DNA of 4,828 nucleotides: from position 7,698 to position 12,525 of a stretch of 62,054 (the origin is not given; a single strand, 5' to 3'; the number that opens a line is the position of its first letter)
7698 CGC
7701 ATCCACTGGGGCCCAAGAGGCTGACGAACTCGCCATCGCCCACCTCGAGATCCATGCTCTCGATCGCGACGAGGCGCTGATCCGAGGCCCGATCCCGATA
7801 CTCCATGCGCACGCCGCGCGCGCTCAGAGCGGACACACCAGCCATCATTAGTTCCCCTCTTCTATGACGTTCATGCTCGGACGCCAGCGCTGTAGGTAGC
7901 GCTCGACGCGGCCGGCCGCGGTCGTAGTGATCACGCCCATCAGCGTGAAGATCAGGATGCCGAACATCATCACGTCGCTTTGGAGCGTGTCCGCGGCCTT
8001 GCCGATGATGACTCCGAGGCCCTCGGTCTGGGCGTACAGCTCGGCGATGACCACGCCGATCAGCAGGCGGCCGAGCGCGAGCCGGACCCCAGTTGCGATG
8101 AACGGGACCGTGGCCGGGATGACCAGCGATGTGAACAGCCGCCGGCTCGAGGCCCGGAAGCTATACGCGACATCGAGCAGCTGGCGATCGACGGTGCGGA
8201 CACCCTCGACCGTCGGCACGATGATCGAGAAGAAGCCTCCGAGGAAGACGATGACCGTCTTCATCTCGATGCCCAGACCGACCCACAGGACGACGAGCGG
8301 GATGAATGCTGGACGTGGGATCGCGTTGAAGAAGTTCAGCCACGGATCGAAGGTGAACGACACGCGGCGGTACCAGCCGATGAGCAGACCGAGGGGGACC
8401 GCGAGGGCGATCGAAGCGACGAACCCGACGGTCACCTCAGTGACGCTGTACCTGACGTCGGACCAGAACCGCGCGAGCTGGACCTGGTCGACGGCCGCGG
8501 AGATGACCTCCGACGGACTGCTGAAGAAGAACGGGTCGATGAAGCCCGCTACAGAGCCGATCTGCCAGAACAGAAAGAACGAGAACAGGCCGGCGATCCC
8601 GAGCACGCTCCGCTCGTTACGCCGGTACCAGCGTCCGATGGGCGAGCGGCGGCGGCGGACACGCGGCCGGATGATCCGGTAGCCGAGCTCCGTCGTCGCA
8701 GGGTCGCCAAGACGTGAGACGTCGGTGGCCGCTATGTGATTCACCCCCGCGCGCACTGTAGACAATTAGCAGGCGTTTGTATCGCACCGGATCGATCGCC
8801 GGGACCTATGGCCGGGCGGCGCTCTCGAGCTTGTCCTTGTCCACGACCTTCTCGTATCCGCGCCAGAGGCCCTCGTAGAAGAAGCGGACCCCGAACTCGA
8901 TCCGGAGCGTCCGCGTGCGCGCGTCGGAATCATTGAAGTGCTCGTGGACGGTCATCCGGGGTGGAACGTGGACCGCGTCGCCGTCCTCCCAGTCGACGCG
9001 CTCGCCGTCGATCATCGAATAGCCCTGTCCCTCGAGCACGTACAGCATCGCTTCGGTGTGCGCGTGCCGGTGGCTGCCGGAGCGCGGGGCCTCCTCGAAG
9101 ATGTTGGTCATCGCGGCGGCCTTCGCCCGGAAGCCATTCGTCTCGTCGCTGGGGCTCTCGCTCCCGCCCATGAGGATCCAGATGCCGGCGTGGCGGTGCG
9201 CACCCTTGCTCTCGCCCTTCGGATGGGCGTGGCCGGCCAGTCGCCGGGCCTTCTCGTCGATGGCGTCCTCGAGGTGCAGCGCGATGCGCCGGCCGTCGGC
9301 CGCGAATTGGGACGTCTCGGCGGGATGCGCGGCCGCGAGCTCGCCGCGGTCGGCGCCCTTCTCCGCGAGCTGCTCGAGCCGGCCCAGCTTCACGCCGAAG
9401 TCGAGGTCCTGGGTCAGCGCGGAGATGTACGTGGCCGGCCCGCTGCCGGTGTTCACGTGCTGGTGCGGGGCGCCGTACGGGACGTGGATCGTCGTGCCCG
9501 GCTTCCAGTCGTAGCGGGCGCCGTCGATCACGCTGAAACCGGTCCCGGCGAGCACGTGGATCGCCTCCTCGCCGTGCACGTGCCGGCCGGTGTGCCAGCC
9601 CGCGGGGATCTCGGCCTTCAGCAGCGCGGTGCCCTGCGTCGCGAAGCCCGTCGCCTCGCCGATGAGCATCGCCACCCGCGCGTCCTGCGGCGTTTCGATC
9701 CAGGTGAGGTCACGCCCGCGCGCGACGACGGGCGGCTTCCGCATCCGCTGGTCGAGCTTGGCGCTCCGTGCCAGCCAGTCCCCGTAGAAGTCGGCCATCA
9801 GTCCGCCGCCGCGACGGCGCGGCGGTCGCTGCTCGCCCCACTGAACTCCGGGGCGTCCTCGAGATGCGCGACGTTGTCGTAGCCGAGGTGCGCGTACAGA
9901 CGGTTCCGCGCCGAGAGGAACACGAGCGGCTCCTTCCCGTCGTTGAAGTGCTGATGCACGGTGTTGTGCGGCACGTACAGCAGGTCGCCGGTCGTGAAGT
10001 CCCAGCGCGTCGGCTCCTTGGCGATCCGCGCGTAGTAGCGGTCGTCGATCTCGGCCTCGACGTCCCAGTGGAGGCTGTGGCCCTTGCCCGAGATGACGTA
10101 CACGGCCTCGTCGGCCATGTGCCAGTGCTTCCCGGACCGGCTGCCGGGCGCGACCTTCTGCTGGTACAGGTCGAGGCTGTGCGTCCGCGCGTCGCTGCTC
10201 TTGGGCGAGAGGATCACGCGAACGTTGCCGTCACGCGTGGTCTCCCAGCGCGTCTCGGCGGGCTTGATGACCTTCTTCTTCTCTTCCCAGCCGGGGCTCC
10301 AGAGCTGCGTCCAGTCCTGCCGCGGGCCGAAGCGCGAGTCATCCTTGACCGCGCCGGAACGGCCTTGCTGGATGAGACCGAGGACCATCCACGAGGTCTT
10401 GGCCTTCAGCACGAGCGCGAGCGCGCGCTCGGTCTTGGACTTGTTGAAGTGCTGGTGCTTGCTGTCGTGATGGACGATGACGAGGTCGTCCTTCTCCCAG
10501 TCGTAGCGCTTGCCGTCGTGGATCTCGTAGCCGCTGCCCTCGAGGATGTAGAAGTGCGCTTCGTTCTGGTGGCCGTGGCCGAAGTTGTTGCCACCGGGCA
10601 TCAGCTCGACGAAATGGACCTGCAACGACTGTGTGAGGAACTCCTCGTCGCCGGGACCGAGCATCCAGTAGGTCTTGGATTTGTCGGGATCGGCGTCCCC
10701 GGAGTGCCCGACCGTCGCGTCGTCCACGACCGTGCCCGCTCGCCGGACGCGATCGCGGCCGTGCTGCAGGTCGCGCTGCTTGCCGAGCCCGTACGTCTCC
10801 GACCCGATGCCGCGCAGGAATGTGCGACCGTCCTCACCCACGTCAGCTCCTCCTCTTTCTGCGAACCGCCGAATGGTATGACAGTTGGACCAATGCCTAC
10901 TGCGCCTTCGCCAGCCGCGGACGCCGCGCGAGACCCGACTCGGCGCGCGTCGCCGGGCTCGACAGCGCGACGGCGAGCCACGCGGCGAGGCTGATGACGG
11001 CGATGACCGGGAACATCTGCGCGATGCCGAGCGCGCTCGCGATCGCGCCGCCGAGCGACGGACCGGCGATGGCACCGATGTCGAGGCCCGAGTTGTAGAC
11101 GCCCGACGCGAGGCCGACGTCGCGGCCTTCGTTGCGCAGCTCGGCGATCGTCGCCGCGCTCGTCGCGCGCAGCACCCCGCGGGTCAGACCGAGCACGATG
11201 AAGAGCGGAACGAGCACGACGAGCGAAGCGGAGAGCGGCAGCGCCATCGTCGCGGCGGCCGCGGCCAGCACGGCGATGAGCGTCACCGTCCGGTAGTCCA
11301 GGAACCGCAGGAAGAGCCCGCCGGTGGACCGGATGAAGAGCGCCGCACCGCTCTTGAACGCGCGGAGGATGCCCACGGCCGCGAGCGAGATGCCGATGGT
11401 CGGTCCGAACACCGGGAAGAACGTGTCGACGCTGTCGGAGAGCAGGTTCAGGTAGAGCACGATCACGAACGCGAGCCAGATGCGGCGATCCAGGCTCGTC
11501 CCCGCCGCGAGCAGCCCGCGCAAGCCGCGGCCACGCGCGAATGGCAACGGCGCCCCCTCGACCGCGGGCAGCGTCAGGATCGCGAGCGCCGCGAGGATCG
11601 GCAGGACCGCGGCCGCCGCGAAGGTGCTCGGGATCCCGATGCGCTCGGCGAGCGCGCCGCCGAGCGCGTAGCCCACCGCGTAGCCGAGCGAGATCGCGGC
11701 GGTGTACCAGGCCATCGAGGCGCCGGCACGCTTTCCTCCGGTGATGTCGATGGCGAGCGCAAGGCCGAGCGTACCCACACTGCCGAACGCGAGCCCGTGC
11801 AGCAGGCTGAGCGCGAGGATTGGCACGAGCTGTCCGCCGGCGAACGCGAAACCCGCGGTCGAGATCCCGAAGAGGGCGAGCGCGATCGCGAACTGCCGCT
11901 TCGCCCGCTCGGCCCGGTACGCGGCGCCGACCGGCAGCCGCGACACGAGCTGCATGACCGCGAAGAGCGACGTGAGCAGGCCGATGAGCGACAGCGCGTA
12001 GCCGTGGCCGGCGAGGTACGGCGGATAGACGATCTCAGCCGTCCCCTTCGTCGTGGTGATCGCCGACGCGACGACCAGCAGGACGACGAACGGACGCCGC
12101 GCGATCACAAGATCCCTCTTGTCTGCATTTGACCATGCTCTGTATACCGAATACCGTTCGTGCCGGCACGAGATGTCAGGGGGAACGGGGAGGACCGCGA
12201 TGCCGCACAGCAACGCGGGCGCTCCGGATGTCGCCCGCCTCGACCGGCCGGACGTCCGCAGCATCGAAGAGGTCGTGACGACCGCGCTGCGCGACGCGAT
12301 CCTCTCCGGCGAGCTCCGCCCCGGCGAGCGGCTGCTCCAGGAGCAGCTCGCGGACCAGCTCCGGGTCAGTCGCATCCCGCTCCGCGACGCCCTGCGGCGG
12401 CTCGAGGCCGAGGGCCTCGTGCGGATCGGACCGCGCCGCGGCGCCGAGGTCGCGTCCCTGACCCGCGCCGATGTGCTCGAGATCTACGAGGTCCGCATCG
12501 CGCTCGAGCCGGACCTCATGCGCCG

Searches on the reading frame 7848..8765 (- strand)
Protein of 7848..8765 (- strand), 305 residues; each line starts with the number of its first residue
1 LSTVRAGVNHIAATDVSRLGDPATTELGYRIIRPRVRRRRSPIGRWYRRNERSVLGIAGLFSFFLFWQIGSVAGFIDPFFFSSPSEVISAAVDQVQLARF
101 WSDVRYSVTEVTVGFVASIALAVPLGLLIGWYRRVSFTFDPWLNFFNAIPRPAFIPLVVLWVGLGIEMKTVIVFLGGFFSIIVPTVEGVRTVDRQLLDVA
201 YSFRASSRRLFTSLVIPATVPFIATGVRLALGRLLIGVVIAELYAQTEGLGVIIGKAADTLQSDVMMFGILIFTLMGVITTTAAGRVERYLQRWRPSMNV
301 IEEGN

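Call 75: search_protein_families(library=pfam, proteins=[window:7848-8765:-], max_evalue=0.00001)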
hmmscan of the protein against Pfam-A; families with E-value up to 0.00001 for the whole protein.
window:7848-8765:- (305 aa): 1 family
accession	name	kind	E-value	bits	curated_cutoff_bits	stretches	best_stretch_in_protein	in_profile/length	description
PF00528.27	BPD_transp_1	-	8.7e-23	81.4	26.4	1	122-292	1-179/184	Binding-protein-dependent transport system inner membrane component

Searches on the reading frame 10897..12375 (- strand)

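Call 19: search_protein_families(library=pfam, proteins=[window:10897-12375:-], max_evalue=0.001)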
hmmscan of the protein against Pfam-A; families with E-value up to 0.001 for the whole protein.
window:10897-12375:- (492 aa): 2 families
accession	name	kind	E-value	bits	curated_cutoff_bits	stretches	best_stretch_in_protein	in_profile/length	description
PF07690.21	MFS_1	-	7.4e-31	107.8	33.4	2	102-385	4-291/347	Major Facilitator Superfamily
PF12832.13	MFS_1_like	-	4.4e-08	33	25.2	1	89-253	207-372/373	MFS_1 like family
